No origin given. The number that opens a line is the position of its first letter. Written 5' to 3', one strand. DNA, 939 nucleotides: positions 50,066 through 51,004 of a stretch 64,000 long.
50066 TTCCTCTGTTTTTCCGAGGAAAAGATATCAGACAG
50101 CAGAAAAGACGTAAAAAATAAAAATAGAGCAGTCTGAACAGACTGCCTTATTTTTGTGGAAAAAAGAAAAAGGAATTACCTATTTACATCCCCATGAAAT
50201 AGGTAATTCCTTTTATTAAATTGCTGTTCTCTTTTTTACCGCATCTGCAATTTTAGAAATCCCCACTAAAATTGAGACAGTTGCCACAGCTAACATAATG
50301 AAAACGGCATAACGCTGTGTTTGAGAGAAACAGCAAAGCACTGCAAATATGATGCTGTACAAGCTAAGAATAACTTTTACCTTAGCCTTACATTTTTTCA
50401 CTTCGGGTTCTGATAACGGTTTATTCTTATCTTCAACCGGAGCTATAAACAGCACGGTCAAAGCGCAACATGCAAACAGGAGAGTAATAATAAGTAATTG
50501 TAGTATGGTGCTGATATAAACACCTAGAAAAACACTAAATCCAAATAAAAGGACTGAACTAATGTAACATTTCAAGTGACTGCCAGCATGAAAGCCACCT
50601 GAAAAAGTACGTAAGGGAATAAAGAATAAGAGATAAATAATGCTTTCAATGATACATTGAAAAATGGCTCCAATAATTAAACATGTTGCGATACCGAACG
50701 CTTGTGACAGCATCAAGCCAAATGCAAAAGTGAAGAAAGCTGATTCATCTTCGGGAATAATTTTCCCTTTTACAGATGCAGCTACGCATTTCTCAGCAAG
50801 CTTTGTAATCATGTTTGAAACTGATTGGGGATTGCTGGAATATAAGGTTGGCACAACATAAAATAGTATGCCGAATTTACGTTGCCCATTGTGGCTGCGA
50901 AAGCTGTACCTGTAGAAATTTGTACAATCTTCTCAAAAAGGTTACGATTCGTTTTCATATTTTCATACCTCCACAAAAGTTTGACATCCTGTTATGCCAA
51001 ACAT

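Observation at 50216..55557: Doubled agr-type quorum-sensing locus with atypical order: 2 LytTR regulators, 2 AgrC-like kinases, 2 AgrD-like genes, 1 AgrB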

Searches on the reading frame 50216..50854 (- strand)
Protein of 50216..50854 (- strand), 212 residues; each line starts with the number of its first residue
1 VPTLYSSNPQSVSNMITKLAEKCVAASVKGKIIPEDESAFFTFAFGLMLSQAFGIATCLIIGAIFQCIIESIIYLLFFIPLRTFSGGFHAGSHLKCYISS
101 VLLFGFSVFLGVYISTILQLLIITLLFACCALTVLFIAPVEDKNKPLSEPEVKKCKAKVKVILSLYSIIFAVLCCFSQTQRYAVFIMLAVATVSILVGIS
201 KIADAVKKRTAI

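Call 3: search_protein_families(library=pfam, proteins=[window:50216-50854:-], max_evalue=1)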
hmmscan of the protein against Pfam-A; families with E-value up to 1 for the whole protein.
window:50216-50854:- (212 aa): 4 families
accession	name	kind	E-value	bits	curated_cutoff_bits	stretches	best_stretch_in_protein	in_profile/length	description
PF04647.20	AgrB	-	4.9e-34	117.7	23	1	21-199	2-183/185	Accessory gene regulator B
PF01741.23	MscL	-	0.0048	17.7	27.4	1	54-156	16-115/123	Large-conductance mechanosensitive channel, MscL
PF14668.11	RICTOR_V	-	0.1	13.3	27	0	162-183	41-62/71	Rapamycin-insensitive companion of mTOR, domain 5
PF07878.17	RHH_5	-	0.14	12.4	26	1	10-26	25-41/43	CopG-like RHH_1 or ribbon-helix-helix domain, RHH_5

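Call 4: search_protein_families(library=ncbifam, proteins=[window:50216-50854:-], max_evalue=1)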
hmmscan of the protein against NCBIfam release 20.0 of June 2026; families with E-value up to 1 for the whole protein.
window:50216-50854:- (212 aa): 4 families
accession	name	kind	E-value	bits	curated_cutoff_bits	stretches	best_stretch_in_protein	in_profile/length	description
NF002210.0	PRK01100.1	equivalog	5.3e-10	39.4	282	1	13-192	8-182/210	accessory gene regulator ArgB-like protein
TIGR00220.1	mscL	equivalog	0.0077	16.5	71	1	54-126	16-84/127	large conductance mechanosensitive channel protein MscL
NF047986.1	C_WD1278_WD0630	domain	0.06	13.5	27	1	98-137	8-47/64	TomO hydrophobic C-terminal domain-containing protein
NF001843.0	PRK00567.1-4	equivalog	0.28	11.3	142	1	54-133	18-98/135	large-conductance mechanosensitive channel protein MscL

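Call 10: find_homologous_proteins(query=window:50216-50812:-, max_evalue=1e-10)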
Query window:50216-50812:- (198 aa): 17 proteins with E <= 1e-10 among 502 candidates.
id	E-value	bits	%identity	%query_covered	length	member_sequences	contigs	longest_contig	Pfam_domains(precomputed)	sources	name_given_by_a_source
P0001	6.2e-111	386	95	100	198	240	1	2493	PF04647.21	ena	-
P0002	2.5e-105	368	89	100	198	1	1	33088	PF04647.21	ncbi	-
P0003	2.1e-103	362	87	100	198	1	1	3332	PF04647.21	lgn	-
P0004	2.9e-100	352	85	100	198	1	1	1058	PF04647.21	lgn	-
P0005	1.3e-91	323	79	100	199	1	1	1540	PF04647.21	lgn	-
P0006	1.7e-91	323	83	100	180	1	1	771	PF04647.21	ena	-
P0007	2.1e-90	320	79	100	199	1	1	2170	PF04647.21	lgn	-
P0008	3.2e-86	306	74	100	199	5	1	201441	PF04647.21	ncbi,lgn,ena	-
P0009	2.1e-85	303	75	100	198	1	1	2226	PF04647.21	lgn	-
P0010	1.2e-84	301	73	99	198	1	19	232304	PF04647.21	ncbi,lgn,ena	-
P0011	2.4e-82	293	69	98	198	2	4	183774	PF04647.21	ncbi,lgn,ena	-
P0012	1.7e-80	287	90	83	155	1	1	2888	PF04647.21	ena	-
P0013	1.2e-73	265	70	100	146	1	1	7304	PF04647.21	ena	-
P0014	1.1e-72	262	69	100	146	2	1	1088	PF04647.21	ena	-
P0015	2.4e-55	205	94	57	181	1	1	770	PF04647.21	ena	-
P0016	1.8e-52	196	88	56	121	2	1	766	PF04647.21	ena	-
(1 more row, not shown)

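Call 11: find_encoding_contigs(protein=P0002, flank=8000, max_places=3)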
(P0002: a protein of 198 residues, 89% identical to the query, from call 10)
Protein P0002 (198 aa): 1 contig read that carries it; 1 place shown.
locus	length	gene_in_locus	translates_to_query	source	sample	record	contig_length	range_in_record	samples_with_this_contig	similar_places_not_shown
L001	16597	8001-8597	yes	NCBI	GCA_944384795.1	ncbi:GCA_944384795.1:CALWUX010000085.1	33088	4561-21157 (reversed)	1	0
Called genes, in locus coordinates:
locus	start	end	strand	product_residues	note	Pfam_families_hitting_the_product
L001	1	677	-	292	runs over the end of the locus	PF00483:NTP_transferase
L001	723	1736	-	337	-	PF12773:DZR (faint), PF14446:Prok-RING_1, PF13240:Zn_Ribbon_1 (weak), PF13248:Zn_ribbon_3 (weak), PF10947:DUF2628 (weak)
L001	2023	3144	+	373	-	PF03462:PCRF, PF00472:RF-1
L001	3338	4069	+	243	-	PF00072:Response_reg, PF04397:LytTR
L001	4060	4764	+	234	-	PF00072:Response_reg, PF04397:LytTR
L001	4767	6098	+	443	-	PF14501:HATPase_c_5, PF02518:HATPase_c (weak)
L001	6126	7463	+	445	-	PF14501:HATPase_c_5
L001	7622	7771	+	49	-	-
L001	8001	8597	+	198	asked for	PF04647:AgrB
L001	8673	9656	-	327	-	PF00308:Bac_DnaA, PF01695:IstB_IS21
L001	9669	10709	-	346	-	PF07261:DnaB_2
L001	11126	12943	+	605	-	PF00009:GTP_EFTU, PF01926:MMR_HSR1 (weak), PF22042:EF-G_D2, PF03144:GTP_EFTU_D2, PF00679:EFG_C, PF21018:BipA_C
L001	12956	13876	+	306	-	PF00929:RNase_T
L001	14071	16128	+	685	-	PF01368:DHH, PF02272:DHHA1, PF17768:RecJ_OB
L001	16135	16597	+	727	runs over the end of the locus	PF13328:HD_4, PF01966:HD, PF04607:RelA_SpoT, PF02824:TGS, PF19296:RelA_AH, PF28438:RelA_RIS, PF13291:ACT_4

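Call 12: find_encoding_contigs(protein=P0008, flank=8000, max_places=3)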
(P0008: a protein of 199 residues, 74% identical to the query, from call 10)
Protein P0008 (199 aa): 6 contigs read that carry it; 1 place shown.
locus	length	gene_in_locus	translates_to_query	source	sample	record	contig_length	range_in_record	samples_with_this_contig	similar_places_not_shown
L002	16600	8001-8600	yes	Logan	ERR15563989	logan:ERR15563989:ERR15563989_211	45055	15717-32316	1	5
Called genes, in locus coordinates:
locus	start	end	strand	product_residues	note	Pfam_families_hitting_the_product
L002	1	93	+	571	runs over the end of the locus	PF00069:Pkinase (weak), PF03793:PASTA (weak)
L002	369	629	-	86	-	PF01084:Ribosomal_S18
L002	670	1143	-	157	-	PF00436:SSB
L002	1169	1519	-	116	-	PF01250:Ribosomal_S6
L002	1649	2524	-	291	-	PF00483:NTP_transferase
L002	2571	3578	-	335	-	PF12773:DZR (faint), PF13248:Zn_ribbon_3 (faint), PF14446:Prok-RING_1, PF13240:Zn_Ribbon_1 (weak)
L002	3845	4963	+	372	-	PF03462:PCRF, PF00472:RF-1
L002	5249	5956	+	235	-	PF00072:Response_reg, PF04397:LytTR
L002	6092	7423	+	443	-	PF14501:HATPase_c_5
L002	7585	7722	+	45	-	-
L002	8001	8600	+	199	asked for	PF04647:AgrB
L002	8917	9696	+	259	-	PF02511:Thy1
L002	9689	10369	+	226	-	PF01712:dNK, PF02223:Thymidylate_kin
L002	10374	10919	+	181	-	PF01965:DJ-1_PfpI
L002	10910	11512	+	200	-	PF01812:5-FTHF_cyc-lig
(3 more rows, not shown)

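Call 13: find_encoding_contigs(protein=P0010, flank=8000, max_places=3)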
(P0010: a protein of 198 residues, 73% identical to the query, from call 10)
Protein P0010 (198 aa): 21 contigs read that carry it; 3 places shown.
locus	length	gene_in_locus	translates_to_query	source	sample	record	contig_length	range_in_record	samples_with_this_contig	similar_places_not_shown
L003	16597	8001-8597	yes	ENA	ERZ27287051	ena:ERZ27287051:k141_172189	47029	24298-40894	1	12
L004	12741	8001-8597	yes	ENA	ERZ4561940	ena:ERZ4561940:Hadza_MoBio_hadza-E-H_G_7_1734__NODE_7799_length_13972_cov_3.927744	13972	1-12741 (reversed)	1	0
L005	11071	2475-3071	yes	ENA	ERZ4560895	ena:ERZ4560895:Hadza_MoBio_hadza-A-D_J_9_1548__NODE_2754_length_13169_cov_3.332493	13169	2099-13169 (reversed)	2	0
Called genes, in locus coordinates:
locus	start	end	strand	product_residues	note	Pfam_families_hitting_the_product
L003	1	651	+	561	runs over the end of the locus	PF00069:Pkinase, PF07714:PK_Tyr_Ser-Thr (faint), PF03793:PASTA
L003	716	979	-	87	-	PF01084:Ribosomal_S18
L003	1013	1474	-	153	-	PF00436:SSB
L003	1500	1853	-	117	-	PF01250:Ribosomal_S6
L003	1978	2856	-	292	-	PF00483:NTP_transferase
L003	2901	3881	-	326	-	PF12773:DZR (faint), PF14446:Prok-RING_1, PF13240:Zn_Ribbon_1 (weak), PF10947:DUF2628 (weak)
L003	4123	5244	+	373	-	PF03462:PCRF, PF00472:RF-1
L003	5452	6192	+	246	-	PF00072:Response_reg, PF04397:LytTR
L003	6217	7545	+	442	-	PF14501:HATPase_c_5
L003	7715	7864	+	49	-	-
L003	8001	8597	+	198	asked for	PF04647:AgrB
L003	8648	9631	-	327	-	PF00308:Bac_DnaA, PF01695:IstB_IS21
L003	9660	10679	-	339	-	PF07261:DnaB_2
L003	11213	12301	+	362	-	-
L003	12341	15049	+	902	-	PF09471:Peptidase_M64, PF00404:Dockerin_1, PF13202:EF-hand_5 (faint)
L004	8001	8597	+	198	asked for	PF04647:AgrB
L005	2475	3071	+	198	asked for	PF04647:AgrB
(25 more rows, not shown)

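Call 14: find_encoding_contigs(protein=P0011, flank=8000, max_places=3)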
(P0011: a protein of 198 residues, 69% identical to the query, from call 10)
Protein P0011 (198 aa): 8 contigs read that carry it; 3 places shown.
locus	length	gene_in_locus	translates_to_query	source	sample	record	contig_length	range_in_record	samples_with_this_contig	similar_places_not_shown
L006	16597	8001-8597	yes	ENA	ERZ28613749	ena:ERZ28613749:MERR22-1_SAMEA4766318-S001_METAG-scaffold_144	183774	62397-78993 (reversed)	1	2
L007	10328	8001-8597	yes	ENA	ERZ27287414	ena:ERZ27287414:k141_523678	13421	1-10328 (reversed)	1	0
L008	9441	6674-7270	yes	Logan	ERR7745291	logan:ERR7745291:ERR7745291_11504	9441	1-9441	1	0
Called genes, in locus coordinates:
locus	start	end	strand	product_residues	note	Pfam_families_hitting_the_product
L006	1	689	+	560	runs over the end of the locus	PF00069:Pkinase (weak), PF03793:PASTA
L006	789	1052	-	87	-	PF01084:Ribosomal_S18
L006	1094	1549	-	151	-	PF00436:SSB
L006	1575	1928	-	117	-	PF01250:Ribosomal_S6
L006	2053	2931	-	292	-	PF00483:NTP_transferase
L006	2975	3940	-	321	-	PF12773:DZR (faint), PF14446:Prok-RING_1, PF13240:Zn_Ribbon_1 (weak), PF13248:Zn_ribbon_3 (weak), PF10947:DUF2628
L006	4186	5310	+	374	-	PF03462:PCRF, PF00472:RF-1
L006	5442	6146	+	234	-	PF00072:Response_reg, PF04397:LytTR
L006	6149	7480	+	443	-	PF14501:HATPase_c_5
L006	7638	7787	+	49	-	-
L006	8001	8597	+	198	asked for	PF04647:AgrB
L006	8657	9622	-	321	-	PF01695:IstB_IS21, PF00308:Bac_DnaA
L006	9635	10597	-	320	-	PF07261:DnaB_2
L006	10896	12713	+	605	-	PF00009:GTP_EFTU, PF01926:MMR_HSR1 (faint), PF22042:EF-G_D2, PF03144:GTP_EFTU_D2, PF00679:EFG_C, PF21018:BipA_C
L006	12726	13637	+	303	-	PF00929:RNase_T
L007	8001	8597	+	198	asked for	PF04647:AgrB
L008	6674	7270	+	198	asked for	PF04647:AgrB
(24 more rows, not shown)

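Call 18: find_related_loci(query=A2, collection=genome_contigs, flank=8000)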
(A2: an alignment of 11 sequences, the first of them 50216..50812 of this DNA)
Query A2 (198 aa) in genome_contigs; peptide patterns used: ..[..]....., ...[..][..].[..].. (x = any residue, [..] = any of these).
58 stretches matched a pattern; 32 encode a relative of the query (tblastn E <= 1e-3); 31 distinct loci.
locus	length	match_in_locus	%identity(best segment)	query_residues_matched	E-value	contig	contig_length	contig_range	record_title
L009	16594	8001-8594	89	1-198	4e-114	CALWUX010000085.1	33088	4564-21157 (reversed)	MAG: uncultured Clostridia bacterium isolate E25__bin135 genome assembly, contig: E25__k127_5019700, whole genome shotgu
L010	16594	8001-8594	95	1-198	3e-106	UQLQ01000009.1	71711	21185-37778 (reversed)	uncultured Ruminococcaceae bacterium isolate UMGS404 genome assembly, contig: NODE_149_length_71711_cov_4.547016, whole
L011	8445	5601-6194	95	1-198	1e-105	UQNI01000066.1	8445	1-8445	uncultured Ruminococcaceae bacterium isolate UMGS454 genome assembly, contig: NODE_4143_length_8445_cov_3.512753, whole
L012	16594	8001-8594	91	1-198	7e-102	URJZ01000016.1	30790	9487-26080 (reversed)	uncultured Ruminococcaceae bacterium isolate UMGS1071 genome assembly, contig: NODE_722_length_30790_cov_4.372507, whole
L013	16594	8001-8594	75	1-198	5e-96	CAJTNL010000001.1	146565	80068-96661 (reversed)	MAG TPA_asm: uncultured Eubacteriales bacterium isolate MGBC103718 genome assembly, contig: MGBC103718.1, whole genome s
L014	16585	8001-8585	69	1-195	2e-89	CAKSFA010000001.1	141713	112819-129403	MAG: uncultured Eubacteriales bacterium isolate REFINED_METABAT215_TOP10_CONTIGS_1500_ASSEMBLY_K77_MERGED__Hadza_MoBio_h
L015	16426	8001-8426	36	1-144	3e-25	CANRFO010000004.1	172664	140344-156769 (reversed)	MAG: uncultured Ruminiclostridium sp. isolate Lapin-023__bin56 genome assembly, contig: Lapin-023__NODE_59_length_172664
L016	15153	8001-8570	29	1-194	1e-24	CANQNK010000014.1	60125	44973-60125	MAG: uncultured Clostridia bacterium isolate Lapin-012__bin25 genome assembly, contig: Lapin-012__NODE_962_length_60125_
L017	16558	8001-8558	34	1-193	3e-23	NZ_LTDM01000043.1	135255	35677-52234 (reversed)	Tissierella creatinophila DSM 6911 TICR_contig000043, whole genome shotgun sequence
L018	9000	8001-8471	34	2-162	6e-23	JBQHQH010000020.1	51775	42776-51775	Tissierellaceae bacterium HCP3S3_D8 contig00020, whole genome shotgun sequence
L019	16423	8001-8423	31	1-144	9e-23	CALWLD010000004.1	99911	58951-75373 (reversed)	MAG: uncultured Clostridia bacterium isolate BRZ_KA__bin85 genome assembly, contig: BRZ_KA__NODE_234_length_99911_cov_7.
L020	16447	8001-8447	35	1-151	2e-22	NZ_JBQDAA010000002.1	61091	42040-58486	MAG: Tissierella sp. isolate AOP36_A1_surf _bin _41 AOP36_A1_surf.bin.41_2, whole genome shotgun sequence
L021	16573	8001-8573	30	4-197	1e-21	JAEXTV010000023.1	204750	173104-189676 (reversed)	MAG: Bacillota bacterium isolate OH_HBrB_366 k127_70743, whole genome shotgun sequence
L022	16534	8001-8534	29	17-197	4e-21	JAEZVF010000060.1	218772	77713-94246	MAG: Bacillota bacterium isolate OH_PFB_113 k127_1388804, whole genome shotgun sequence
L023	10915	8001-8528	28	20-198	6e-21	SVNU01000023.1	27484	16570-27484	MAG: Ruminococcus sp. isolate SIG547 NODE_34924_length_27484_cov_2.664949, whole genome shotgun sequence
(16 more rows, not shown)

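Call 22: list_cluster_members(proteins=[window:50812-50958:-, window:50812-50976:-, window:51108-51254:-, window:51108-51260:-, window:50216-50812:-, window:52806-54125:-, window:51420-52751:-, window:54823-55557:-])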
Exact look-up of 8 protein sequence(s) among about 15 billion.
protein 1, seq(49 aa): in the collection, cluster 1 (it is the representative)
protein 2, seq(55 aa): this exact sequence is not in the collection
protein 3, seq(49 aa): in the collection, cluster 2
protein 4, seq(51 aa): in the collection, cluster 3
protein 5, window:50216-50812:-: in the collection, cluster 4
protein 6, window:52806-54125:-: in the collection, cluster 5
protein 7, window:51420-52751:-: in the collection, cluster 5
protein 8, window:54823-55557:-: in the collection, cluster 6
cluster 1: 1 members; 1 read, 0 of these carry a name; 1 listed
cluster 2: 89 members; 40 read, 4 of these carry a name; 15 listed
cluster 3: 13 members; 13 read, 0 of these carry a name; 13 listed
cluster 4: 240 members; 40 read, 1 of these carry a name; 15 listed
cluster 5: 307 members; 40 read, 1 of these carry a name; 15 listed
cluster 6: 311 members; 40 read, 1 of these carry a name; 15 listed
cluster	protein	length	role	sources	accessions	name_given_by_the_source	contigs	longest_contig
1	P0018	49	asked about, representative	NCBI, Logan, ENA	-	-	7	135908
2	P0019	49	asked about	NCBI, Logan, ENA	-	-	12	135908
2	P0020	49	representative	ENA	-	-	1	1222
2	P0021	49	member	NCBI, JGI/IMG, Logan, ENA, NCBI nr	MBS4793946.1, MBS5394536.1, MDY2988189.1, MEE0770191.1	MAG: AgrD family cyclic lactone autoinducer peptide [Acutalibacteraceae bacterium] | hypothetical protein | cyclic lactone autoinducer peptide [Clostridiales bacterium]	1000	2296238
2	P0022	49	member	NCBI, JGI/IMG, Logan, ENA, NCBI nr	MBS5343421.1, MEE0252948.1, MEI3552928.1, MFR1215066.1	MAG: cyclic lactone autoinducer peptide [Clostridium sp.] | cyclic lactone autoinducer peptide [Clostridium sp.]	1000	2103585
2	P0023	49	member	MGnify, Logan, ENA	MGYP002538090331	FL=1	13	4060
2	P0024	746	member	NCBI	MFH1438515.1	MAG: glycosyltransferase family 39 protein [Pseudomonadota bacterium]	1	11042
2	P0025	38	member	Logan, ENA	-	-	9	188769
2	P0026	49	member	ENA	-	-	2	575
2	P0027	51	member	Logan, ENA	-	-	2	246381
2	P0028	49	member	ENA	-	-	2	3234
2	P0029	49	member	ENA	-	-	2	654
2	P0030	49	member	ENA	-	-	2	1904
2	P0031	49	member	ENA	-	-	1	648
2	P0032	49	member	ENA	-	-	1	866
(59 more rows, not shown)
